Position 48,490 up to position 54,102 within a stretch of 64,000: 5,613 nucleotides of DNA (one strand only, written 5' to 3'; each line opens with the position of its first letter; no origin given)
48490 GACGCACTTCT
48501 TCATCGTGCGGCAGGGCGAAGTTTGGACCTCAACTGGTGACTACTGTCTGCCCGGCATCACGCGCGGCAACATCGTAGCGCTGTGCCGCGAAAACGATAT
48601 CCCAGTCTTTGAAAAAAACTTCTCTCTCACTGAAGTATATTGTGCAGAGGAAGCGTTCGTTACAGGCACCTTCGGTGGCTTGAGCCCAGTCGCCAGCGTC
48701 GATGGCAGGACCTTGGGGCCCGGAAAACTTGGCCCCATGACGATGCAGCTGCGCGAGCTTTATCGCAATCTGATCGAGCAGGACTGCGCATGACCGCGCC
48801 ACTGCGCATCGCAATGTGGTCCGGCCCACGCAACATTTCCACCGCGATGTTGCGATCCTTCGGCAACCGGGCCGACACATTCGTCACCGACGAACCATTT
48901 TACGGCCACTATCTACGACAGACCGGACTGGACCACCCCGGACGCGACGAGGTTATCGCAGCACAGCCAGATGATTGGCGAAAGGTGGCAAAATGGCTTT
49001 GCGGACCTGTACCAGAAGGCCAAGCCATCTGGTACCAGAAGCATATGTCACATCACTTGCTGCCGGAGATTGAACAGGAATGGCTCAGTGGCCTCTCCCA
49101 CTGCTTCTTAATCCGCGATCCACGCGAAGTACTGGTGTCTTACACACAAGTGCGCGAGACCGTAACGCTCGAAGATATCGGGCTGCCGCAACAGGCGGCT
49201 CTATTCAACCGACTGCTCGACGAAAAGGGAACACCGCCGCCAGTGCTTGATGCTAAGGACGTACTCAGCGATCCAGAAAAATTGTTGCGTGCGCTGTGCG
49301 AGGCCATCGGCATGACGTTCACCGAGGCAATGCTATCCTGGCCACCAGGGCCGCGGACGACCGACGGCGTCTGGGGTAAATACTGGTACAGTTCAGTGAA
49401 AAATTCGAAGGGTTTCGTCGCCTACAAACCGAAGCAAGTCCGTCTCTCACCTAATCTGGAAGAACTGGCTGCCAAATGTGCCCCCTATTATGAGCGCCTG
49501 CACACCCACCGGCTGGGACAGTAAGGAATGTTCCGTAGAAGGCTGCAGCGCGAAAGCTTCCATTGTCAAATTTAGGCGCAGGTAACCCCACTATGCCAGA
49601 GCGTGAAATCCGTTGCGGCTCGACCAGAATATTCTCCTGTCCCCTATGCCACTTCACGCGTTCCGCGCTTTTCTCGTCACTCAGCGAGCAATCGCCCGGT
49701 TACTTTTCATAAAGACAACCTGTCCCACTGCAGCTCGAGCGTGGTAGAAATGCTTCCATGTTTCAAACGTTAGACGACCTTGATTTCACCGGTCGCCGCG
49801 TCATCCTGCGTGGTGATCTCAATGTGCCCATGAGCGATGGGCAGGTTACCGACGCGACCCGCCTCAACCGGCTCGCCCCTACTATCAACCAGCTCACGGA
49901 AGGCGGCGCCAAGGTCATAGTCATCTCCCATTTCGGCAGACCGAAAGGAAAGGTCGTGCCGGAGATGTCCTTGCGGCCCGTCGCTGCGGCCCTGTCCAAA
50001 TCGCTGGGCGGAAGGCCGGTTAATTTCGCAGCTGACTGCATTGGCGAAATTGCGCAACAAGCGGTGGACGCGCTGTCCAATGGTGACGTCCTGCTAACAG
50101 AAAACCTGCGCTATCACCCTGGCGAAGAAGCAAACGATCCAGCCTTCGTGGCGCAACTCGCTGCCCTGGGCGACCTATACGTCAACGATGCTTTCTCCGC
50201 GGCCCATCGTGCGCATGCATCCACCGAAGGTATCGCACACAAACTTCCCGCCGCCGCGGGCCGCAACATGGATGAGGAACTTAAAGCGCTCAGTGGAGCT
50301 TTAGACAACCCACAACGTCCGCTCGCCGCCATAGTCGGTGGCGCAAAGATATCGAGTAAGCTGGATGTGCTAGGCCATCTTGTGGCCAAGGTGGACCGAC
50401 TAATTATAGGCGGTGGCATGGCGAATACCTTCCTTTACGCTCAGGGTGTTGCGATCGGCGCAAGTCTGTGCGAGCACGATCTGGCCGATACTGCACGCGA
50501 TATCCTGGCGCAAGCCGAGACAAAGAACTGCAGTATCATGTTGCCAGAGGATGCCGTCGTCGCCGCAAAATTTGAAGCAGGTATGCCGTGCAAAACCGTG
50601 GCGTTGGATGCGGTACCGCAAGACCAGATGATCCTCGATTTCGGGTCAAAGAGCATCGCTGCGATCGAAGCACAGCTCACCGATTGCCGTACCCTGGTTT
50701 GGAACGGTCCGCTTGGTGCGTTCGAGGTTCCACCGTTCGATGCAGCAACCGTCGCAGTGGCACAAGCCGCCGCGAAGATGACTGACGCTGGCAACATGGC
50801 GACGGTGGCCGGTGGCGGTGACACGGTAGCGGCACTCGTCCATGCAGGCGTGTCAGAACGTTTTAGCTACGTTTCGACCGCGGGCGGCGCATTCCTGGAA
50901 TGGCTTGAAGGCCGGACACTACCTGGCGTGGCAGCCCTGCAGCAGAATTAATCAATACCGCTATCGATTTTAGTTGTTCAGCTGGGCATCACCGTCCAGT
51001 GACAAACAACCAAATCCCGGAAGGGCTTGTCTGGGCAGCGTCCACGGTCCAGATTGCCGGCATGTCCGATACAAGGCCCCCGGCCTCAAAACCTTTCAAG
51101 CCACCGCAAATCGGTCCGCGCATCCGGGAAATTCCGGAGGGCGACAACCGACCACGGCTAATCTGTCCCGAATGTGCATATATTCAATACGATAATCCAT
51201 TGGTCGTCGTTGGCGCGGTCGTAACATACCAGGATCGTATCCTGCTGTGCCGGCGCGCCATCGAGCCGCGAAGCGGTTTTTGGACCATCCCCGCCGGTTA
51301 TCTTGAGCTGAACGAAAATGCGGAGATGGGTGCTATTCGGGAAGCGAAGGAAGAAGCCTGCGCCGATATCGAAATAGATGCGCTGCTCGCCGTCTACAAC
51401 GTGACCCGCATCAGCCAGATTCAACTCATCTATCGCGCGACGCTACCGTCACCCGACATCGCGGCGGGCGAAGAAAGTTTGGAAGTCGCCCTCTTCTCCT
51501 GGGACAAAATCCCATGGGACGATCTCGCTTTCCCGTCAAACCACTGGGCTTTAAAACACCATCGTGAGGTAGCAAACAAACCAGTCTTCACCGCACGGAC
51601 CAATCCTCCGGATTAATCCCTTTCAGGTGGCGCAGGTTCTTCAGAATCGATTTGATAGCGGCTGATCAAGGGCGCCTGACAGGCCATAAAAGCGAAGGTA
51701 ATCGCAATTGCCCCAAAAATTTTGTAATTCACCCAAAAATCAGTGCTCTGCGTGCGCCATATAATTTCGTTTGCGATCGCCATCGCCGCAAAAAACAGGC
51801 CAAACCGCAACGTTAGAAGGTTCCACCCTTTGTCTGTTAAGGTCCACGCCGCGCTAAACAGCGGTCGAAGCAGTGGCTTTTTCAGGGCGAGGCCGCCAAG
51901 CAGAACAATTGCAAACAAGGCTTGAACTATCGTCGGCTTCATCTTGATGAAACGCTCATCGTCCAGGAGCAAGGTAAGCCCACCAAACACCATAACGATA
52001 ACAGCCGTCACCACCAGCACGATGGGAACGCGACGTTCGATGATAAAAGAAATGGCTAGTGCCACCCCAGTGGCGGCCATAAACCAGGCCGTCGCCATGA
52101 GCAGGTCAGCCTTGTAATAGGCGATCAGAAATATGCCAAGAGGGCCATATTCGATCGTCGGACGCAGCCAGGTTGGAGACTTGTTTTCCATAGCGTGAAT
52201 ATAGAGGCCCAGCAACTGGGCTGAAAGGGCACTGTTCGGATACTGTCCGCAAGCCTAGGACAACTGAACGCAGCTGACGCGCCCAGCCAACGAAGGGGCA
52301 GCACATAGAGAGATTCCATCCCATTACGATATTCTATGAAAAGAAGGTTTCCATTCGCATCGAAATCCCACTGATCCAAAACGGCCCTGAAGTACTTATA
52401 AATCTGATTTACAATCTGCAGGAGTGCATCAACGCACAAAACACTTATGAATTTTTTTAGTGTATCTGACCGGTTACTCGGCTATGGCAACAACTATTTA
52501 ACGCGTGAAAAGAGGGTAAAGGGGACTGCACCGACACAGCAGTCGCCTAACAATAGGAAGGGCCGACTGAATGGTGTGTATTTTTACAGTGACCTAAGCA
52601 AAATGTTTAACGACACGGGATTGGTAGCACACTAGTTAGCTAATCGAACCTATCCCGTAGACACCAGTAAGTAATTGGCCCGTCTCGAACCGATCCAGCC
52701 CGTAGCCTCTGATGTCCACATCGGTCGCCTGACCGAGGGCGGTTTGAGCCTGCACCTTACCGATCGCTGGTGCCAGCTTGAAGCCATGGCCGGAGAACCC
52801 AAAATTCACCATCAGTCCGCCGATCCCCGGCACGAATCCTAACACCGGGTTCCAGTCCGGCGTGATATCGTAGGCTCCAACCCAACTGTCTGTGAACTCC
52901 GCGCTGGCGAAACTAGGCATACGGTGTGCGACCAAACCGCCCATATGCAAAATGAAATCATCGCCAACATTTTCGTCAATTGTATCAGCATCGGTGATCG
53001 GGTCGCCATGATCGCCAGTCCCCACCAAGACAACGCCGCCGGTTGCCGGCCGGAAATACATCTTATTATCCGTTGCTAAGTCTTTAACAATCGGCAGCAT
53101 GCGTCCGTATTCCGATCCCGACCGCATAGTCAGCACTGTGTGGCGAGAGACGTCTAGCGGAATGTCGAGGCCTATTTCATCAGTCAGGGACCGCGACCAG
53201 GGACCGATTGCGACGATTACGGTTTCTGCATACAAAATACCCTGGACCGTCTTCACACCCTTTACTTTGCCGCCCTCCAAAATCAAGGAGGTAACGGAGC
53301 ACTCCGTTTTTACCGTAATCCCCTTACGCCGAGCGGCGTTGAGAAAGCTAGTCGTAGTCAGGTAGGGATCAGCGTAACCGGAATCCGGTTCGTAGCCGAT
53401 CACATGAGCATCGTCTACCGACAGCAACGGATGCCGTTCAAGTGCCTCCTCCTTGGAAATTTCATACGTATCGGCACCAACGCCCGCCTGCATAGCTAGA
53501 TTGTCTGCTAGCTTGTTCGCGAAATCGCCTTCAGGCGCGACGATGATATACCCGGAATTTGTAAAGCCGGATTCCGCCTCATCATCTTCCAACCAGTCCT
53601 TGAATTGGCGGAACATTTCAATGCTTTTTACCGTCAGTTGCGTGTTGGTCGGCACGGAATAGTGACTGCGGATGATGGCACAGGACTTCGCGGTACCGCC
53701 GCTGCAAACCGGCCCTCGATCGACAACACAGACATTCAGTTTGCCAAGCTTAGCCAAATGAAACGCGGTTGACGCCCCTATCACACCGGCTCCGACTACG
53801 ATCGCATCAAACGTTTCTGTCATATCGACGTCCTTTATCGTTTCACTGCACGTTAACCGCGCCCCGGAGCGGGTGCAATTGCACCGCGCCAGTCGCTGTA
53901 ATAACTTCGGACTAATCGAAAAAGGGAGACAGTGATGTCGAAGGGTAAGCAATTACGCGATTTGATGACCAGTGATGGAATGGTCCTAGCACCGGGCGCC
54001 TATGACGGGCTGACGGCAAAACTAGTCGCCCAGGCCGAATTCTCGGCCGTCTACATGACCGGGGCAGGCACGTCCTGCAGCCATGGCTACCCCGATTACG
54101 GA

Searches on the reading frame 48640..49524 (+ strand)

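Call 42: search_protein_families(library=pfam, max_evalue=1e-8, proteins=[window:48640-49524:+])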
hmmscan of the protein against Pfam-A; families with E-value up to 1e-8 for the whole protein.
window:48640-49524:+ (294 aa): 1 family
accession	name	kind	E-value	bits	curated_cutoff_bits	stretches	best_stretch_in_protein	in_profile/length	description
PF19798.5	Sulfotransfer_5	-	1.3e-60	205.1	23.2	1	56-286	2-221/226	Sulfotransferase domain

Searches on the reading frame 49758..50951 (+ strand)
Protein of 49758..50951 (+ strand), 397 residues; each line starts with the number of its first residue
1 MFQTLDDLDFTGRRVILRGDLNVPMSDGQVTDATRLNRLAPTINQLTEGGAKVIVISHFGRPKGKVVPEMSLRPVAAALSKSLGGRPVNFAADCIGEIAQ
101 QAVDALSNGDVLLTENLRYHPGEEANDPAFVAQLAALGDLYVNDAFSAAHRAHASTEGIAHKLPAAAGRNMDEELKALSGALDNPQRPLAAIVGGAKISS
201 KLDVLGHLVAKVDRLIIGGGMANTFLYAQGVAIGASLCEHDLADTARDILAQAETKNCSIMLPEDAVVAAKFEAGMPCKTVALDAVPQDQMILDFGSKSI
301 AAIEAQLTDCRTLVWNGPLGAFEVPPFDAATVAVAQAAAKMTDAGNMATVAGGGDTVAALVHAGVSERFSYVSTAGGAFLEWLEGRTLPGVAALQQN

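Call 43: search_protein_families(library=pfam, max_evalue=1e-8, proteins=[window:49758-50951:+])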
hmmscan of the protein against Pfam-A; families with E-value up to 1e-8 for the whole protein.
window:49758-50951:+ (397 aa): 1 family
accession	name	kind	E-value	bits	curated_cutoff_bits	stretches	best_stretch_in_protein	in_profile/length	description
PF00162.24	PGK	-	3.6e-148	494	27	1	5-386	1-379/379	Phosphoglycerate kinase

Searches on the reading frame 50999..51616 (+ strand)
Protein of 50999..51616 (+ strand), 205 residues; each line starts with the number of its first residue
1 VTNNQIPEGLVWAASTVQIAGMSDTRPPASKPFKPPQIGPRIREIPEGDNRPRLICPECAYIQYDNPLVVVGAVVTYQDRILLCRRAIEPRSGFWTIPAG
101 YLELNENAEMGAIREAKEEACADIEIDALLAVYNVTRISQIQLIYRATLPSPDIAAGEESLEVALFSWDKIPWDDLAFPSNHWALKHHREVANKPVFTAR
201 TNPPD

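Call 43: search_protein_families(library=pfam, max_evalue=1e-8, proteins=[window:50999-51616:+])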
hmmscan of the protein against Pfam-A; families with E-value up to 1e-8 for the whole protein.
window:50999-51616:+ (205 aa): 1 family
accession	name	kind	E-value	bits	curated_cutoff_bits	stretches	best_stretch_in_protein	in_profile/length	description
PF00293.34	NUDIX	-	5e-11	43.2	21.1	1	69-171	4-118/134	NUDIX domain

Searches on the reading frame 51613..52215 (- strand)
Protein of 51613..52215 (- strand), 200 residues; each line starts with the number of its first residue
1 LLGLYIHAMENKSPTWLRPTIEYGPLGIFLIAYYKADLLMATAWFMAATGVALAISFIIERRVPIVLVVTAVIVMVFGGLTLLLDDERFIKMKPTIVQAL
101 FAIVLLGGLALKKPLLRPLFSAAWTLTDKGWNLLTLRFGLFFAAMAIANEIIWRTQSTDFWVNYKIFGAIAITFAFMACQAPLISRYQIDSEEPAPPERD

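Call 43: search_protein_families(library=pfam, max_evalue=1e-8, proteins=[window:51613-52215:-])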
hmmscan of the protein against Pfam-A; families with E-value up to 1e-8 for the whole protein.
window:51613-52215:- (200 aa): 1 family
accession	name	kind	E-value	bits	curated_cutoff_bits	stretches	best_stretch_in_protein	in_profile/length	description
PF04279.20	IspA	-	1.3e-55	188.7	28.7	1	18-188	2-173/176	Intracellular septation protein A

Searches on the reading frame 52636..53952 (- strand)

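Call 43: search_protein_families(library=pfam, max_evalue=1e-8, proteins=[window:52636-53952:-])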
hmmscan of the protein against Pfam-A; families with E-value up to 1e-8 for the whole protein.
window:52636-53952:- (438 aa): 1 family
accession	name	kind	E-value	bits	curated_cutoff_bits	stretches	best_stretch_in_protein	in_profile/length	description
PF01266.30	DAO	-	1.8e-60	205.8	27.9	1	49-402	1-351/353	FAD dependent oxidoreductase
